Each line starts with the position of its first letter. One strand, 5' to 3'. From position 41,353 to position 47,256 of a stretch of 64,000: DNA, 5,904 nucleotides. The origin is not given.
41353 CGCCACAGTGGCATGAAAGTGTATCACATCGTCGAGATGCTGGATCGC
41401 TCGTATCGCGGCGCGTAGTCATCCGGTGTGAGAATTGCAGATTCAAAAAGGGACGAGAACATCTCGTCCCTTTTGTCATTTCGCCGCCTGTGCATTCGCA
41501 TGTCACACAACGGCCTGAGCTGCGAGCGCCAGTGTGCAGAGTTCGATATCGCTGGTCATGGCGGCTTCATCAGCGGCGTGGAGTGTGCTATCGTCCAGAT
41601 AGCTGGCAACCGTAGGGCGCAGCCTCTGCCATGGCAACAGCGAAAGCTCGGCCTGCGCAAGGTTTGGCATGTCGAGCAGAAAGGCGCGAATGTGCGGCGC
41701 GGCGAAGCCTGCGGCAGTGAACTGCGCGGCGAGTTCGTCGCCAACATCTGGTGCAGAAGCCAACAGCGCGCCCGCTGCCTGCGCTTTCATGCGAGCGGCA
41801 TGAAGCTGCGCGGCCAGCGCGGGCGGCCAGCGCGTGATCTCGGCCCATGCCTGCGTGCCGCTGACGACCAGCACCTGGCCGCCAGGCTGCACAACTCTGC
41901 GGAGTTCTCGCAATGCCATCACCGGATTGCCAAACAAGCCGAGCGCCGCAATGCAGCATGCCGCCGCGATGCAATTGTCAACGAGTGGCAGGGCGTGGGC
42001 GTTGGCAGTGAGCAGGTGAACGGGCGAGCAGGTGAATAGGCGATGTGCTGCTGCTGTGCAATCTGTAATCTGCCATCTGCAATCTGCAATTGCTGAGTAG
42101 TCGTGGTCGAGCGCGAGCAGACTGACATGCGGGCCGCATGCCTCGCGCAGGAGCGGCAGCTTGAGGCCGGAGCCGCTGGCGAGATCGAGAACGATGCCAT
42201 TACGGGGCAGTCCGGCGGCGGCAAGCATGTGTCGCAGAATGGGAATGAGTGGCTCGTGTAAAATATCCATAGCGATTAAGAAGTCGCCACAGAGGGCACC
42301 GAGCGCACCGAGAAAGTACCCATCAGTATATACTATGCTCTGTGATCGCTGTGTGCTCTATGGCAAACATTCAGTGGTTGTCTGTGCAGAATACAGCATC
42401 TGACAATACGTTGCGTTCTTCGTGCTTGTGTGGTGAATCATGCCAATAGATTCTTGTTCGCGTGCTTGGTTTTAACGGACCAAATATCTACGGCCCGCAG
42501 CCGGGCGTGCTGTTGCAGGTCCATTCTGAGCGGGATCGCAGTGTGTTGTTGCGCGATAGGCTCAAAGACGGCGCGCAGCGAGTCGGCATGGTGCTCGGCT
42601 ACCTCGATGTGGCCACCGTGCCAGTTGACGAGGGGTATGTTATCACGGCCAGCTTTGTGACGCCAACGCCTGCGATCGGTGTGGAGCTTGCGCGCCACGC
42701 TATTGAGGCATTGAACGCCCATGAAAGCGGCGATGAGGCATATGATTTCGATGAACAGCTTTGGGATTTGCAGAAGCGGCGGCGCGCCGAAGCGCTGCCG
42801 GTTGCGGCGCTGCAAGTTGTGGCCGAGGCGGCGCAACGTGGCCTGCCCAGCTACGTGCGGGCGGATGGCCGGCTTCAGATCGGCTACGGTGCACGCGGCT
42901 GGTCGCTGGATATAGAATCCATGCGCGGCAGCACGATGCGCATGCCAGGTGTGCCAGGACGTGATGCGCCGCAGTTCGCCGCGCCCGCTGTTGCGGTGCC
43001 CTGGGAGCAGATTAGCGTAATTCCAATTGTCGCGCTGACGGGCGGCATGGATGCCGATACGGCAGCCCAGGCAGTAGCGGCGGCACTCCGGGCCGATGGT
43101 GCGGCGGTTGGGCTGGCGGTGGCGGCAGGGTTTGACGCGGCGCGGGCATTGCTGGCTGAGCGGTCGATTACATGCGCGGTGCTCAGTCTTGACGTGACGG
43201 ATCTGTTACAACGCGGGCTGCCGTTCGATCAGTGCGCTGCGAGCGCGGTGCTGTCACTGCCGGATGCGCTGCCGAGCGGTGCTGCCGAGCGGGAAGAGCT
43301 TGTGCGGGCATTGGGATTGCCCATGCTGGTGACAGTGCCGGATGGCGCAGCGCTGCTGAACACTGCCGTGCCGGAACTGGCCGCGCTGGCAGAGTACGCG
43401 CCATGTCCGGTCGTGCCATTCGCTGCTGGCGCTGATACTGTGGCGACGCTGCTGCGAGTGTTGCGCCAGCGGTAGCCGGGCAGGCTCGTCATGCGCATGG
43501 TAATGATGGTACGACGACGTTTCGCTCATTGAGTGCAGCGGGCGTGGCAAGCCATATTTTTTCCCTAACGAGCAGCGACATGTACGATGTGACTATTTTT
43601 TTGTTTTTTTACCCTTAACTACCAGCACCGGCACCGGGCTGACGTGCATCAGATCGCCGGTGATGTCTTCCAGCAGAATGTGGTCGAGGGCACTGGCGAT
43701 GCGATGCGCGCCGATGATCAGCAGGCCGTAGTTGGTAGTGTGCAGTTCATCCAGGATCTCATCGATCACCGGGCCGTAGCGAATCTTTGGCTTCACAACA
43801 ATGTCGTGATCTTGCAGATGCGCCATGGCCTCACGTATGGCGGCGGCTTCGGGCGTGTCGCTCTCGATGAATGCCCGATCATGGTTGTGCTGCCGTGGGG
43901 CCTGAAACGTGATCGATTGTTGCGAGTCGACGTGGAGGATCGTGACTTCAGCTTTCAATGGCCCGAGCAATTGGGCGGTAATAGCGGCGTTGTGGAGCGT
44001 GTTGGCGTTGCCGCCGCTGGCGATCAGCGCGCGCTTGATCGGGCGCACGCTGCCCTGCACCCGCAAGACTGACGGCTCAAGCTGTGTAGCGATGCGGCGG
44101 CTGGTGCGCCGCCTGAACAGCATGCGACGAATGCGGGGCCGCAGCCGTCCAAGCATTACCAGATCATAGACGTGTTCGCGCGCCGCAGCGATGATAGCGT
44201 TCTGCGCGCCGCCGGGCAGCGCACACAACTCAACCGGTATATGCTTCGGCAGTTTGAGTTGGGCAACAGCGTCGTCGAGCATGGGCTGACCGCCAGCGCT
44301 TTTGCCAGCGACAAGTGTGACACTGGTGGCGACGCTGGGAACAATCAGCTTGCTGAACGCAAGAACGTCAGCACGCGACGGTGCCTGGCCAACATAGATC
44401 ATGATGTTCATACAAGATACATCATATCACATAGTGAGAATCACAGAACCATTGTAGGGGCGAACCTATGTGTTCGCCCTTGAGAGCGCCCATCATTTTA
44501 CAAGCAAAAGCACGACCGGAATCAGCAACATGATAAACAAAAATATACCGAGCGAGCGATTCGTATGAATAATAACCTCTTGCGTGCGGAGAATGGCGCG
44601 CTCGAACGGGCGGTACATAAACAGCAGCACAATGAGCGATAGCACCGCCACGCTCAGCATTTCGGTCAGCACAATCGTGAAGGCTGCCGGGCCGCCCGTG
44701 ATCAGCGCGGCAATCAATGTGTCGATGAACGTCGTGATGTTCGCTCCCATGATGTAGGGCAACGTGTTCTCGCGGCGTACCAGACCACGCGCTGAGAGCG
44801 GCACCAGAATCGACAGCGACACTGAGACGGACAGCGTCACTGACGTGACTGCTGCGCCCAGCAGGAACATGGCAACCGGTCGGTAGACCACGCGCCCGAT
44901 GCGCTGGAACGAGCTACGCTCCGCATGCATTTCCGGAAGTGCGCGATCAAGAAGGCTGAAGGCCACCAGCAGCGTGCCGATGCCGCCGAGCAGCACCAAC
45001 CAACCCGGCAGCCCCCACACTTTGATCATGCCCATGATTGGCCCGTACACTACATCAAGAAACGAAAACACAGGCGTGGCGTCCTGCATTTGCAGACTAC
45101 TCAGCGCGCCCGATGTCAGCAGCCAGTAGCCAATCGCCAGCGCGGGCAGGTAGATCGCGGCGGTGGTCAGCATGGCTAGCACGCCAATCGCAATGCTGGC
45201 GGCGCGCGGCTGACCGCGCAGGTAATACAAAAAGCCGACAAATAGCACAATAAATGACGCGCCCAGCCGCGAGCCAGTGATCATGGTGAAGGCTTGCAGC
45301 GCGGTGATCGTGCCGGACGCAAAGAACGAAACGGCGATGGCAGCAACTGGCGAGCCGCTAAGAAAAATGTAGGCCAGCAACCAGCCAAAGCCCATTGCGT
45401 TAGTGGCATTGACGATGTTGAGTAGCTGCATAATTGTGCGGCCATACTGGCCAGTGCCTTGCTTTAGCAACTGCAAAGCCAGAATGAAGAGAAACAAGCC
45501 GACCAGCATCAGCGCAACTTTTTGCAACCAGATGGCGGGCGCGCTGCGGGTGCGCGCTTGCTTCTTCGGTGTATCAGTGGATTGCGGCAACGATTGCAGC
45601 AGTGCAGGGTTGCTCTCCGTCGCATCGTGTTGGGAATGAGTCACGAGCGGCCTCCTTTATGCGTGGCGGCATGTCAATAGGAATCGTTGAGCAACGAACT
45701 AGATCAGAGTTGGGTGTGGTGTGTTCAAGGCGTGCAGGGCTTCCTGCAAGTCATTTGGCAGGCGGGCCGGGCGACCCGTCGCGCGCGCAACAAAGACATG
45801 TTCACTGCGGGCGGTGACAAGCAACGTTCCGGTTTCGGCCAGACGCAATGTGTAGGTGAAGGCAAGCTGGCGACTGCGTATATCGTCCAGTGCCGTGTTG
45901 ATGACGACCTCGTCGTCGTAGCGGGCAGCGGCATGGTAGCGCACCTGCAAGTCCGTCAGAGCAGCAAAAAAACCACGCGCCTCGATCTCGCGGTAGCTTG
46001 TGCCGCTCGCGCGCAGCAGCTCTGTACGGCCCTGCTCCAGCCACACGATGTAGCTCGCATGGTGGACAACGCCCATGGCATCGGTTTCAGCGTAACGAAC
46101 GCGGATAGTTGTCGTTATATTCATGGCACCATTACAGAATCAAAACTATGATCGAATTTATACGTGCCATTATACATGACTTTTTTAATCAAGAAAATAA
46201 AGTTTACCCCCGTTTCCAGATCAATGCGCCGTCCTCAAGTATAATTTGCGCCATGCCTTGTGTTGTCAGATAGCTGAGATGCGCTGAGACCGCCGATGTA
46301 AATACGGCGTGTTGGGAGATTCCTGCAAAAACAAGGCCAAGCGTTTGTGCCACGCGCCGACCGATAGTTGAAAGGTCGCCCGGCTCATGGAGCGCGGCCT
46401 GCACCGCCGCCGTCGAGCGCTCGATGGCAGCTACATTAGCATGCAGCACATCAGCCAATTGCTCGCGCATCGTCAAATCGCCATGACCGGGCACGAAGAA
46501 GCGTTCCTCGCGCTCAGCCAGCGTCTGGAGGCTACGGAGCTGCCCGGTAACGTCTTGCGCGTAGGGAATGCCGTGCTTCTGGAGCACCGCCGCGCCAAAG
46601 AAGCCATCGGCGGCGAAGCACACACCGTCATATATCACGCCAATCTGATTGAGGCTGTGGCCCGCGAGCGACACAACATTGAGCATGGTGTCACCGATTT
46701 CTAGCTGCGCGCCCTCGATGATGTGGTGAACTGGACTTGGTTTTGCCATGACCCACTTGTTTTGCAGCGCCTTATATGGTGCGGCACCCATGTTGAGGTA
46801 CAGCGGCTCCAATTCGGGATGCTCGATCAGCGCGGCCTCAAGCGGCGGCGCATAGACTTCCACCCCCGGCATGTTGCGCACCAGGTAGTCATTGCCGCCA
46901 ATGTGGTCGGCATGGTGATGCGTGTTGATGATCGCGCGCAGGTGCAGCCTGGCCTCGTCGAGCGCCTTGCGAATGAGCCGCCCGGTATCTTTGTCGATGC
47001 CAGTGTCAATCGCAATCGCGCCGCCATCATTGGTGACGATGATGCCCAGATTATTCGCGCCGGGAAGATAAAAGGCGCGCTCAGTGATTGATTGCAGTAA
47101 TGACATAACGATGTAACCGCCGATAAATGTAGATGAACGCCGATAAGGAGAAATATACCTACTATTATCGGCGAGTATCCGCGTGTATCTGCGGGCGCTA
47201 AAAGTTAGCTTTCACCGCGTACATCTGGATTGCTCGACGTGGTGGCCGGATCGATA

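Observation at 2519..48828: Window-wide family of heptanucleotide-repeat hairpin elements, in genes as well as between them (overview)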

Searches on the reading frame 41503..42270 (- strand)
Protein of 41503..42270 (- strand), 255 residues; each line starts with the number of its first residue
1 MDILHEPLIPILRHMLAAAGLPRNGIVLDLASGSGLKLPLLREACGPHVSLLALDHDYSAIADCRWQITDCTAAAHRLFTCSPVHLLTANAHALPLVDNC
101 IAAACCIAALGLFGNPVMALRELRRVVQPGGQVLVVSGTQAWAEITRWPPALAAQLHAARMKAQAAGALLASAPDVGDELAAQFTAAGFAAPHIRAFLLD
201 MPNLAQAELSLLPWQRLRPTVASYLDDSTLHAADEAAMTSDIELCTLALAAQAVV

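Call 9: search_protein_families(library=pfam, proteins=[window:41503-42270:-])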
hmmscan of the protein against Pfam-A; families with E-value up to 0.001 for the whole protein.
window:41503-42270:- (255 aa): 5 families
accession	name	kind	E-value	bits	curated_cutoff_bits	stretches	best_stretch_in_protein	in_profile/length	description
PF08241.18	Methyltransf_11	-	1.5e-09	38.8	21.2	1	28-134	1-94/95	Methyltransferase domain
PF13649.12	Methyltransf_25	-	1.5e-08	35.7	27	1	27-131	1-97/97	Methyltransferase domain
PF13847.12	Methyltransf_31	-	7.5e-07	29.4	27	1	25-139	5-113/145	Methyltransferase domain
PF01209.24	Ubie_methyltran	-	8.8e-06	25.7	20.1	1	26-143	50-159/233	ubiE/COQ5 methyltransferase family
PF13489.12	Methyltransf_23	-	0.00031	20.9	27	1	18-190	15-160/164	Methyltransferase domain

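Call 51: find_homologous_proteins(query=window:41506-42270:-, max_evalue=1e-10)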
Query window:41506-42270:- (255 aa): 17 proteins with E <= 1e-10 among 8000 candidates.
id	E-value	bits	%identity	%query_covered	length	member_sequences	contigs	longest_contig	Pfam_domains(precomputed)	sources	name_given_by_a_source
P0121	3.7e-160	549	100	100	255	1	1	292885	PF13847.13,PF13649.13,PF01209.25,PF08241.19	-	-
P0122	4.2e-104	366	70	100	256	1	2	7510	PF13649.13,PF08241.19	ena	-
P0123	9.3e-99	348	65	100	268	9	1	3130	PF13847.13,PF13649.13,PF08241.19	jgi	jgi:SAM-dependent methyltransferase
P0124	6.3e-65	237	69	68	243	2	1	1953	PF08241.19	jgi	jgi:SAM-dependent methyltransferase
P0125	1.4e-58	216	52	100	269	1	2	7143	PF13847.13,PF13489.13,PF13649.13,PF08241.19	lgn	-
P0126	3.3e-51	192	48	96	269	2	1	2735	PF13847.13,PF13649.13,PF08241.19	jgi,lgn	jgi:ubiquinone/menaquinone biosynthesis C-methylase UbiE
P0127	6.7e-51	191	49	97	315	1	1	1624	PF13847.13,PF13649.13,PF08241.19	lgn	-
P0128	6.7e-51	191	45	98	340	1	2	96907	PF13489.13,PF13649.13,PF08241.19,PF08242.19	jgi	jgi:SAM-dependent methyltransferase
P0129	1.1e-50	191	46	98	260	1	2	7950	PF13847.13,PF13489.13,PF13649.13,PF01209.25,PF08241.19,PF08242.19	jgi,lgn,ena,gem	-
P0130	9.1e-46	174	45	98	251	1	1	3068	PF13847.13,PF13489.13,PF13649.13,PF01209.25,PF08241.19,PF08242.19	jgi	jgi:SAM-dependent methyltransferase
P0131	4.6e-45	172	42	96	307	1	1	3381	PF13847.13,PF13489.13,PF13649.13,PF01209.25,PF08241.19,PF08242.19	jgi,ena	-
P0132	6.0e-45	172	46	99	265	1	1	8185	PF13847.13,PF13489.13,PF13649.13,PF08241.19,PF08242.19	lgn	-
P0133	7.9e-43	165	40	98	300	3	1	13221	PF13847.13,PF13489.13,PF13649.13,PF01209.25,PF08241.19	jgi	jgi:ubiquinone/menaquinone biosynthesis C-methylase UbiE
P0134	4.8e-41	159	43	99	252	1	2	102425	PF13847.13,PF13649.13,PF08241.19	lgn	-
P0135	4.4e-39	153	40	100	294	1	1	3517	PF13847.13,PF13489.13,PF13649.13,PF08241.19,PF08242.19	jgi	jgi:SAM-dependent methyltransferase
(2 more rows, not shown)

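Call 63: find_encoding_contigs(protein=P0122, flank=10000, max_places=2)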
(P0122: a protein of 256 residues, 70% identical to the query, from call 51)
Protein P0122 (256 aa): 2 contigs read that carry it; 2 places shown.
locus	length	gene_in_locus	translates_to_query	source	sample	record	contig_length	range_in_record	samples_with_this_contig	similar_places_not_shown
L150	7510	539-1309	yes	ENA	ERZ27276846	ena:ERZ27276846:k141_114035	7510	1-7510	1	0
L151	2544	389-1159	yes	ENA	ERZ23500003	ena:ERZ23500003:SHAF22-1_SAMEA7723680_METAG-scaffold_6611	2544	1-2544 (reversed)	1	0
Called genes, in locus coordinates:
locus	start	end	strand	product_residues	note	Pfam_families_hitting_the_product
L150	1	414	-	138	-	?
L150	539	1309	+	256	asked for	PF08241:Methyltransf_11, PF13649:Methyltransf_25 (weak)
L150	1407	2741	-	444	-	PF13187:Fer4_9 (faint), PF00037:Fer4 (faint), PF12838:Fer4_7, PF13183:Fer4_8, PF13237:Fer4_10 (weak), PF13484:Fer4_16 (weak), PF13534:Fer4_17, PF02754:CCG, +3 more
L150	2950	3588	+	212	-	-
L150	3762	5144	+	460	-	PF00919:UPF0004, PF04055:Radical_SAM, PF01938:TRAM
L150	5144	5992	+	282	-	PF02517:Rce1-like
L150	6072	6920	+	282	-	PF13414:TPR_11 (faint), PF00515:TPR_1 (weak), PF07719:TPR_2 (weak)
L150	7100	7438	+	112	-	PF20660:DUF6812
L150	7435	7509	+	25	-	?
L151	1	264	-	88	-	?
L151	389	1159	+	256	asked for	PF08241:Methyltransf_11, PF13649:Methyltransf_25 (weak)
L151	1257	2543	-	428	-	?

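Call 64: find_encoding_contigs(protein=P0131, flank=5000, max_places=2)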
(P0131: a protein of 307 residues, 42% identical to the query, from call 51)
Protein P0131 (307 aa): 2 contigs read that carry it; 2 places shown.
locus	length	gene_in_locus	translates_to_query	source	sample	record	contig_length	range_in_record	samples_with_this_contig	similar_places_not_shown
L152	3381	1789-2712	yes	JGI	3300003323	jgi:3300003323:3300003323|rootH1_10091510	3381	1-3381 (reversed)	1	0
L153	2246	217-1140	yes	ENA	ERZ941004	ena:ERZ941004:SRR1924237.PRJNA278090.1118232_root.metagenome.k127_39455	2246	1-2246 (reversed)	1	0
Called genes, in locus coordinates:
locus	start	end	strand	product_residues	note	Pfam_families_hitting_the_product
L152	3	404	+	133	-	?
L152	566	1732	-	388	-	PF16292:DUF4938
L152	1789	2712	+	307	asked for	PF13489:Methyltransf_23, PF01209:Ubie_methyltran (faint), PF13847:Methyltransf_31 (faint), PF08241:Methyltransf_11, PF08242:Methyltransf_12 (weak), PF13649:Methyltransf_25 (weak)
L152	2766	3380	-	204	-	?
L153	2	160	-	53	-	?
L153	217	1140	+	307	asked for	PF13489:Methyltransf_23, PF01209:Ubie_methyltran (faint), PF13847:Methyltransf_31 (faint), PF08241:Methyltransf_11, PF08242:Methyltransf_12 (weak), PF13649:Methyltransf_25 (weak)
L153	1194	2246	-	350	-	?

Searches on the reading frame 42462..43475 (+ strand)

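Call 9: search_protein_families(library=pfam, proteins=[window:42462-43475:+])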
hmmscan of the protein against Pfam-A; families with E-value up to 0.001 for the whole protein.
window:42462-43475:+ (337 aa): 1 family
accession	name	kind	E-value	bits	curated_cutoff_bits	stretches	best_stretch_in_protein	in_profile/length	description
PF16292.10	DUF4938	-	1.8e-53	182.3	32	1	4-318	10-300/302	Domain of unknown function (DUF4938)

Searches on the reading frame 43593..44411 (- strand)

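Call 87: search_protein_families(library=pfam, max_evalue=0.00001, proteins=[window:43593-44411:-])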
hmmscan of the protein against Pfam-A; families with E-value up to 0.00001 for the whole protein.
window:43593-44411:- (272 aa): 1 family
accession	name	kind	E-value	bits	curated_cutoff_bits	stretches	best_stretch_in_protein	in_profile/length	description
PF00582.32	Usp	-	1.1e-16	62.1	24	1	126-266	3-141/141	Universal stress protein family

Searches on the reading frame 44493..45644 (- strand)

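Call 87: search_protein_families(library=pfam, max_evalue=0.00001, proteins=[window:44493-45644:-])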
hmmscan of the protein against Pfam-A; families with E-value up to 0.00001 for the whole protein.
window:44493-45644:- (383 aa): 1 family
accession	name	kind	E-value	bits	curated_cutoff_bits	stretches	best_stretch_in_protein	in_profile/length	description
PF02690.20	Na_Pi_cotrans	-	1.9e-13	51.1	29.1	2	226-339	3-105/137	Na+/Pi-cotransporter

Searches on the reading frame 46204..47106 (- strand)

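Call 9: search_protein_families(library=pfam, proteins=[window:46204-47106:-])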
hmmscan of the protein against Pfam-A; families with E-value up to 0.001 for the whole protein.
window:46204-47106:- (300 aa): 2 families
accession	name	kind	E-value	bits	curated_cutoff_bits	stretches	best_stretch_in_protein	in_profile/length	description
PF00753.33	Lactamase_B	-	1.5e-20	74.5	22.7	1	19-208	7-196/196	Metallo-beta-lactamase superfamily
PF12706.13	Lactamase_B_2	-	3.6e-06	27.2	27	1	31-89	3-65/200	Beta-lactamase superfamily domain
